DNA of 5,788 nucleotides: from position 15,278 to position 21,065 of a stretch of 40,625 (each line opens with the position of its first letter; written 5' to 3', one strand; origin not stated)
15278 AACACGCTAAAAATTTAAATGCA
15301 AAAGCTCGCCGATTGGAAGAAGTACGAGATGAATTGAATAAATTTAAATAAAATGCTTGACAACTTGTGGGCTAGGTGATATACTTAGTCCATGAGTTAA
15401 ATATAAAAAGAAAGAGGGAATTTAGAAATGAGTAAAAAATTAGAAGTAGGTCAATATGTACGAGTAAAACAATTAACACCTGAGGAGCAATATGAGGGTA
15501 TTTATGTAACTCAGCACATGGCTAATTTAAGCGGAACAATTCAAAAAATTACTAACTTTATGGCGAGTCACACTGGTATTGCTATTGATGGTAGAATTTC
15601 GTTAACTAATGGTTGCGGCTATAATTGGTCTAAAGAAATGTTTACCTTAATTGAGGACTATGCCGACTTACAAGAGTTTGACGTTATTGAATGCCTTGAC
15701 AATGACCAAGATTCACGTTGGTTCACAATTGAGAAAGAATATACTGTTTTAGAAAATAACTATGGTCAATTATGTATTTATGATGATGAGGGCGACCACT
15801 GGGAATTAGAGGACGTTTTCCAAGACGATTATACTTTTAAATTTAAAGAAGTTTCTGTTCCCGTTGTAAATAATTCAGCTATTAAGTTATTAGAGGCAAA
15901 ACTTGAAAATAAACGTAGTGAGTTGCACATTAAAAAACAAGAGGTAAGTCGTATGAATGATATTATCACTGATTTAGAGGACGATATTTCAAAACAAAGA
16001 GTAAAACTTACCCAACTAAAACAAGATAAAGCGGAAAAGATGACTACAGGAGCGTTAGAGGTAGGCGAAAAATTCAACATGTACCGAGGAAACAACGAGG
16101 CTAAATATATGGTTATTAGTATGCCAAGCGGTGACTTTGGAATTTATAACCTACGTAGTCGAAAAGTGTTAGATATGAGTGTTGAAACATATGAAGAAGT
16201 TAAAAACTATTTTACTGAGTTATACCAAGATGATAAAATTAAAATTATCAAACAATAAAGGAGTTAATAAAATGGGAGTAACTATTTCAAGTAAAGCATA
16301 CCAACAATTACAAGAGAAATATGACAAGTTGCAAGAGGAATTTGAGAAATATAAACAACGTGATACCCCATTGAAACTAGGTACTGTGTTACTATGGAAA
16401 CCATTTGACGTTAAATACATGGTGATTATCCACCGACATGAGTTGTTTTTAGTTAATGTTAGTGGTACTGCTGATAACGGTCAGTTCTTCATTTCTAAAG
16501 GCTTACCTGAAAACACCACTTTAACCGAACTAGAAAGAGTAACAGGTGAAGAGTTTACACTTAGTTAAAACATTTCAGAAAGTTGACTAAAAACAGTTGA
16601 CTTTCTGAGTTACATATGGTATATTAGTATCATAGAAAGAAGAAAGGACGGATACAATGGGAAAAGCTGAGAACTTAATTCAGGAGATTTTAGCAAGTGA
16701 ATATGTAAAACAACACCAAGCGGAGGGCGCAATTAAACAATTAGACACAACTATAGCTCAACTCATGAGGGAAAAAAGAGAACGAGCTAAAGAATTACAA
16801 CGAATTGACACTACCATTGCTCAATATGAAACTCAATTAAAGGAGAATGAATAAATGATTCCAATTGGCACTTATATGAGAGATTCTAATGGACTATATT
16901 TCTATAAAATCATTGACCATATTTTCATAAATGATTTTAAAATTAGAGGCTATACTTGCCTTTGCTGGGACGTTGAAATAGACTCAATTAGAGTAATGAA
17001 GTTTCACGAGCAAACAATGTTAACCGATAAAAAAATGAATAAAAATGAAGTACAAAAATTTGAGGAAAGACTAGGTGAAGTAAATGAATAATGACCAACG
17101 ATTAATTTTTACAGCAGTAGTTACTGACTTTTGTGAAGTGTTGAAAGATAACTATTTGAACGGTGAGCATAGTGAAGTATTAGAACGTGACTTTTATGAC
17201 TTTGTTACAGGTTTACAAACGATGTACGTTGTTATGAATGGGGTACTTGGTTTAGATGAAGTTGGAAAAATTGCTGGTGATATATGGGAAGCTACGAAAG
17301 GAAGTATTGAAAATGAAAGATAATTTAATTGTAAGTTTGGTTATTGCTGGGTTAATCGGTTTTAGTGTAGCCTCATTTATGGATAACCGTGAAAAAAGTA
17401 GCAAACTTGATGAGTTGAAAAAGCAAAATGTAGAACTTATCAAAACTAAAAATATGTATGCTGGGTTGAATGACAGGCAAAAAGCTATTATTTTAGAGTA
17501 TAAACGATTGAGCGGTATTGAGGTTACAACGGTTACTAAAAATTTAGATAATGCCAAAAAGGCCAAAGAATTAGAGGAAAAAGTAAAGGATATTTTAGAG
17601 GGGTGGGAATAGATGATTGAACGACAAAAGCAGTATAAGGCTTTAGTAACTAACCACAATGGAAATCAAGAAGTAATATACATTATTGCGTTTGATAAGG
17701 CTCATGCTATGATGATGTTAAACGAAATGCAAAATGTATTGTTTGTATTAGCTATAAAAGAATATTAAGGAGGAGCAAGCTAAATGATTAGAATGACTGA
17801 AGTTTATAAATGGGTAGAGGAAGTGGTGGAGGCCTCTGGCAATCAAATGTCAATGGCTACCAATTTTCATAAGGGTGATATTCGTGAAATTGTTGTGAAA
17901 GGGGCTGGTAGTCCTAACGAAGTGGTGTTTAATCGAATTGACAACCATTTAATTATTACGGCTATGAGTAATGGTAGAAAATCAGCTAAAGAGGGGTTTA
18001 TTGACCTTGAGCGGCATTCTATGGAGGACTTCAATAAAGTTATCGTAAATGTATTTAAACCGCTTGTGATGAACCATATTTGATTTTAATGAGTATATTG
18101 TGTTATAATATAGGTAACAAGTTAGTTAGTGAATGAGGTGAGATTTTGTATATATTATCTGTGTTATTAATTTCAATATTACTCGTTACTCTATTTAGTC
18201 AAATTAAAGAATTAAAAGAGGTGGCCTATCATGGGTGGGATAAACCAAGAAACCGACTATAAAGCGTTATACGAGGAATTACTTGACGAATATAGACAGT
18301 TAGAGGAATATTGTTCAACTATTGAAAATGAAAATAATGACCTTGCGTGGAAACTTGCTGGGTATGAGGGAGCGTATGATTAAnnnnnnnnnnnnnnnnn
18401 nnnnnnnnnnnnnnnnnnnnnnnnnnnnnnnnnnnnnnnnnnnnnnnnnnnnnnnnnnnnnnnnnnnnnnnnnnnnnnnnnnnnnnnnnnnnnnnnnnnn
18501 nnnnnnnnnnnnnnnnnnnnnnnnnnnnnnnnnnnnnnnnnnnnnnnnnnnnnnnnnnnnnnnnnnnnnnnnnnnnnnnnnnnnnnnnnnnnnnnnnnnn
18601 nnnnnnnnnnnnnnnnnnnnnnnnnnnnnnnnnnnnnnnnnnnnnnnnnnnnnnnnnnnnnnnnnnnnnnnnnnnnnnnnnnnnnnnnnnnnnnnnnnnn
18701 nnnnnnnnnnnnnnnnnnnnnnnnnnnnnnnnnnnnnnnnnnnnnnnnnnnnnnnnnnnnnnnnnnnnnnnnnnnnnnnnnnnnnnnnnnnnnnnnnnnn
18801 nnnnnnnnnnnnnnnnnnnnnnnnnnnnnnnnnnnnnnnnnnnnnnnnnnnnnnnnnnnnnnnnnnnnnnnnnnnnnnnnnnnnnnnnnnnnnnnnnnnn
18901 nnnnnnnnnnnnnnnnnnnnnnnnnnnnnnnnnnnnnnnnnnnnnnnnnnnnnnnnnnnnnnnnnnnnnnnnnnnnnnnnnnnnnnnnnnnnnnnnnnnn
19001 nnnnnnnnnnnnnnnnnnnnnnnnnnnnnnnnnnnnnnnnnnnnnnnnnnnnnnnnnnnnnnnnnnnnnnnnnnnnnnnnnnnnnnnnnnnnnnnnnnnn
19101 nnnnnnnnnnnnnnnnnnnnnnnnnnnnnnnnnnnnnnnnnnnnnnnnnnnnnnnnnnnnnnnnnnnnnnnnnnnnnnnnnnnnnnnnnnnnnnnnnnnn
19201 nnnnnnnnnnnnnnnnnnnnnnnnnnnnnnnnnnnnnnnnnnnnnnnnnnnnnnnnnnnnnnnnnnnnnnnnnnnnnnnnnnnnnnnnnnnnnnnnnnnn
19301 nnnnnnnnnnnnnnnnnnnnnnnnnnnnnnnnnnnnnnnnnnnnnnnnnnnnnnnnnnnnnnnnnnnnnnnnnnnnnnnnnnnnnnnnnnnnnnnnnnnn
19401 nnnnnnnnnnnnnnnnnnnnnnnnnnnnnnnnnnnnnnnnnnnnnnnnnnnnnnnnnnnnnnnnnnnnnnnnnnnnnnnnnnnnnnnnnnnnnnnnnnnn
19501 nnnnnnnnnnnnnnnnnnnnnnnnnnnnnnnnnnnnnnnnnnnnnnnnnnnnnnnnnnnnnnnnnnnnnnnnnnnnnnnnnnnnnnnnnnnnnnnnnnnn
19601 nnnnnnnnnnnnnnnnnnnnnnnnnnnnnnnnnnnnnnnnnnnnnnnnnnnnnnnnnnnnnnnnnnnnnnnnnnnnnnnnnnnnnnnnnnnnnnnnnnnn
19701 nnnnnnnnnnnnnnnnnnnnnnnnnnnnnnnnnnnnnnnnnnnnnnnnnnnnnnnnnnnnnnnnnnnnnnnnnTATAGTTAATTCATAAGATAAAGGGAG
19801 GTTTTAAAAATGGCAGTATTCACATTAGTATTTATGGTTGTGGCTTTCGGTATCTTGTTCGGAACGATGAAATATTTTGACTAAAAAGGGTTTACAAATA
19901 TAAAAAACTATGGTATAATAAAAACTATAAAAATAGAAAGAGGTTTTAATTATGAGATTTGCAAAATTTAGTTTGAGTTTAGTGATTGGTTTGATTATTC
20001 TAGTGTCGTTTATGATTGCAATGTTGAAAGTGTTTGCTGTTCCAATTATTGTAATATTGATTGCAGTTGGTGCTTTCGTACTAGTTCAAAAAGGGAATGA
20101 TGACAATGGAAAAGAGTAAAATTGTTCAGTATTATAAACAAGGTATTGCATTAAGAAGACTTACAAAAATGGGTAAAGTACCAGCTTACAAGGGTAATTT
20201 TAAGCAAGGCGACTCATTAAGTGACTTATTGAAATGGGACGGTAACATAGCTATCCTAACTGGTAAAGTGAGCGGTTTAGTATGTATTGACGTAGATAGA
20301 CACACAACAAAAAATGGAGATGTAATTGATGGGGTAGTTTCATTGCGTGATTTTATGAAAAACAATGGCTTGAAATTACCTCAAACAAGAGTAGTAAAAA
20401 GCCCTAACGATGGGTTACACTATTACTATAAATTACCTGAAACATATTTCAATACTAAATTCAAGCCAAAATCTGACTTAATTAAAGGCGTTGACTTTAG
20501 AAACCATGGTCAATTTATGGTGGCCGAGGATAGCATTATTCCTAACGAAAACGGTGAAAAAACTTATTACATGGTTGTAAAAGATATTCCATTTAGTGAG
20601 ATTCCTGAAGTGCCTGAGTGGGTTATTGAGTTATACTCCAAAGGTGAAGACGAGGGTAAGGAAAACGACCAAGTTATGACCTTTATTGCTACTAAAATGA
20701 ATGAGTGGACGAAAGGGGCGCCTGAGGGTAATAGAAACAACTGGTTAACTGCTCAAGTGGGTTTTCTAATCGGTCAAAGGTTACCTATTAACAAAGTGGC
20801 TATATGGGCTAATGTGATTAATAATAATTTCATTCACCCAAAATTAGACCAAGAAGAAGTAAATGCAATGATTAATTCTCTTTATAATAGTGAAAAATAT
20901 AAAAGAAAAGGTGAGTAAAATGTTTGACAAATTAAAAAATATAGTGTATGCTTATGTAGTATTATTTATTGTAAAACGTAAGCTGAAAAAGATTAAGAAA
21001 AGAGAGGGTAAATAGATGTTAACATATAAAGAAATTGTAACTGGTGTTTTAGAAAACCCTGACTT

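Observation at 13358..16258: Tandem trio of paralogous early proteins built from a repeated small barrel module plus coiled coil, with duplicated promoter and leader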

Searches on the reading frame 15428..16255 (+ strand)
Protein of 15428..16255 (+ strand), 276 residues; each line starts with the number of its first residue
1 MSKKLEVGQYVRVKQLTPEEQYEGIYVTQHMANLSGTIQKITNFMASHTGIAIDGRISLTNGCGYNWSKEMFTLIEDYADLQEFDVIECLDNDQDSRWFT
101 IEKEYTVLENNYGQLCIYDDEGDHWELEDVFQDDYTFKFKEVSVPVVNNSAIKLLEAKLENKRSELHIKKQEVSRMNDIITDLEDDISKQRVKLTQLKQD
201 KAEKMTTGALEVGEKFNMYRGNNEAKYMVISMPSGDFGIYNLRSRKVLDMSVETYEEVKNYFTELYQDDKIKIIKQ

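Call 4: search_protein_families(library=pfam, proteins=[window:15428-16255:+], max_evalue=1)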
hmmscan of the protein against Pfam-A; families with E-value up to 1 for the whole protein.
window:15428-16255:+ (276 aa): 5 families
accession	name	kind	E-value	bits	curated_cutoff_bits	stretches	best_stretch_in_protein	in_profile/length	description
PF06785.16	UPF0242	-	0.019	15.5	33.5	1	138-205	71-138/194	Uncharacterised protein family (UPF0242) N-terminus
PF13739.11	PdaC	-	0.028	16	29.1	0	68-118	34-81/95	Deacetylase PdaC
PF20882.2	Sos7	-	0.052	14.1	27.3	1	145-189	29-73/75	Kinetochore protein Sos7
PF19647.4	DUF6150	-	0.09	13.2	27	1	75-108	28-62/98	Family of unknown function (DUF6150)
PF10186.14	ATG14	-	0.096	12.2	33.2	1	150-205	55-110/347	Vacuolar sorting 38 and autophagy-related subunit 14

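Call 5: search_protein_families(library=phrogs, proteins=[window:15428-16255:+], max_evalue=0.1)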
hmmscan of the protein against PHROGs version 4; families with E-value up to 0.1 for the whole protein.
window:15428-16255:+ (276 aa): 6 families
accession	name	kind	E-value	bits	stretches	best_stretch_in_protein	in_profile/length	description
phrog_3523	-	unknown function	7.2e-10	39.7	1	4-131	78-191/315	-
phrog_23690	-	unknown function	0.0028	18.3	1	87-130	9-53/209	-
phrog_11551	-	unknown function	0.0031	18.6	1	85-129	10-54/63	-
phrog_2611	-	unknown function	0.018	16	1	147-207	75-132/230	-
phrog_3249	-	unknown function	0.029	15.1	1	96-136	11-51/65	-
phrog_1219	-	tail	0.044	14.5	1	147-216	93-161/233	tail needle protein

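Call 37: find_homologous_proteins(query=window:15428-16255:+, max_evalue=0.001)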
Query window:15428-16255:+ (276 aa): 26 proteins with E <= 0.001 among 522 candidates.
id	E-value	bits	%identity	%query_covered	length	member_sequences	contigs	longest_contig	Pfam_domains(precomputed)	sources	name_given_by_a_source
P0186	1.5e-161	554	92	100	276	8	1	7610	-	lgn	-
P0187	1.4e-160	550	91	100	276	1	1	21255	-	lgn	-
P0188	5.8e-156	535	89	100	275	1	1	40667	-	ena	-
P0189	6.0e-153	525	88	100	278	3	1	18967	-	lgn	-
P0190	3.1e-146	503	84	100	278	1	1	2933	-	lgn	-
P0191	1.1e-144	498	82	100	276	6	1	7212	-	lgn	-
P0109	2.5e-144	497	81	100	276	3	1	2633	-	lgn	-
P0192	1.5e-143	495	81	100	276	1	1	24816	-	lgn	-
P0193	7.5e-143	492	81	100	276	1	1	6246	-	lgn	-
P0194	8.9e-143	492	80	100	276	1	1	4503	-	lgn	-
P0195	1.1e-142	492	82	100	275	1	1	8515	-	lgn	-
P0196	9.7e-142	489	82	100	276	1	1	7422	-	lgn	-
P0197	6.6e-141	486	81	100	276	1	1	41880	-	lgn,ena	-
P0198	1.6e-140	485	81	100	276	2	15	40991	-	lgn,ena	-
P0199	2.0e-140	484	79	100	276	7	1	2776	-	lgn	-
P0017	2.2e-67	245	86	48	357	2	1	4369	-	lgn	-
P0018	8.1e-54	200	74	48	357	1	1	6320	-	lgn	-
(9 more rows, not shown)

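Call 90: search_protein_families(library=ncbifam, proteins=[window:15428-16255:+], max_evalue=0.1)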
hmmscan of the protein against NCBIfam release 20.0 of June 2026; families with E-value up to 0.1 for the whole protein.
window:15428-16255:+ (276 aa): 3 families
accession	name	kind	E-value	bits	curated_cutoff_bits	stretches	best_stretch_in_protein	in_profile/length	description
TIGR04523.1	Mplasa_alph_rch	subfamily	0.0016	16.5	270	1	150-206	253-309/745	helix-rich protein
NF047368.1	collar_FlbB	equivalog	0.0026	17.6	110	1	139-212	42-115/193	periplasmic-type flagellar collar protein FlbB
TIGR03495.1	phage_LysB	equivalog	0.084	13.2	92.75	0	149-206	18-75/135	Rz-like lysis system protein LysB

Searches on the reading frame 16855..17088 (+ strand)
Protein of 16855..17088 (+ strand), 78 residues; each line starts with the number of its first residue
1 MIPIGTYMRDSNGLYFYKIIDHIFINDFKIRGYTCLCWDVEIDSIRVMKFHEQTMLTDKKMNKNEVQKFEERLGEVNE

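Call 59: search_protein_families(library=phrogs, proteins=[window:16855-17088:+], max_evalue=0.001)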
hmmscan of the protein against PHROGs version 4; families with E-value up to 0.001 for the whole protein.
window:16855-17088:+ (78 aa): 3 families
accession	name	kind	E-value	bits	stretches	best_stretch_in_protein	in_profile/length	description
phrog_21456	-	unknown function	1.9e-18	67.5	1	1-74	1-74/82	-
phrog_12875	-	unknown function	2.3e-05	25.3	1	4-72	8-70/72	-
phrog_36066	-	unknown function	0.00069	20.6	0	50-73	6-29/38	-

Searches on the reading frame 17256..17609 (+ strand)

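Call 60: search_protein_families(library=phrogs, proteins=[window:17256-17609:+], max_evalue=0.001)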
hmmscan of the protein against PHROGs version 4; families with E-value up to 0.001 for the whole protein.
window:17256-17609:+ (118 aa): 1 family
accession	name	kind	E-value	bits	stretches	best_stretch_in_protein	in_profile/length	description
phrog_11285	-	unknown function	5.6e-18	65.8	1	23-113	7-89/92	-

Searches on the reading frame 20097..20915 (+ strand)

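Call 60: search_protein_families(library=phrogs, proteins=[window:20097-20915:+], max_evalue=0.001)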
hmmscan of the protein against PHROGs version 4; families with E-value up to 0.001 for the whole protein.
window:20097-20915:+ (273 aa): 6 families
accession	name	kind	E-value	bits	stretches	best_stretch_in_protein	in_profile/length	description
phrog_695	-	DNA, RNA and nucleotide metabolism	1.1e-28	101.5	1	1-272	4-274/704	DNA polymerase/primase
phrog_1156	-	DNA, RNA and nucleotide metabolism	5.5e-17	62.6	1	11-213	19-222/855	DNA primase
phrog_3022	-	DNA, RNA and nucleotide metabolism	1.3e-10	41.4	1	46-189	71-189/788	DNA primase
phrog_906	-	DNA, RNA and nucleotide metabolism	7.6e-06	25.9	1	47-205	110-273/872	DNA polymerase/primase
phrog_5852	-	DNA, RNA and nucleotide metabolism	1.2e-05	25.8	1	49-165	136-233/242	DNA polymerase/primase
phrog_5177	-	DNA, RNA and nucleotide metabolism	0.00011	21.2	1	208-270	234-295/876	DNA polymerase/primase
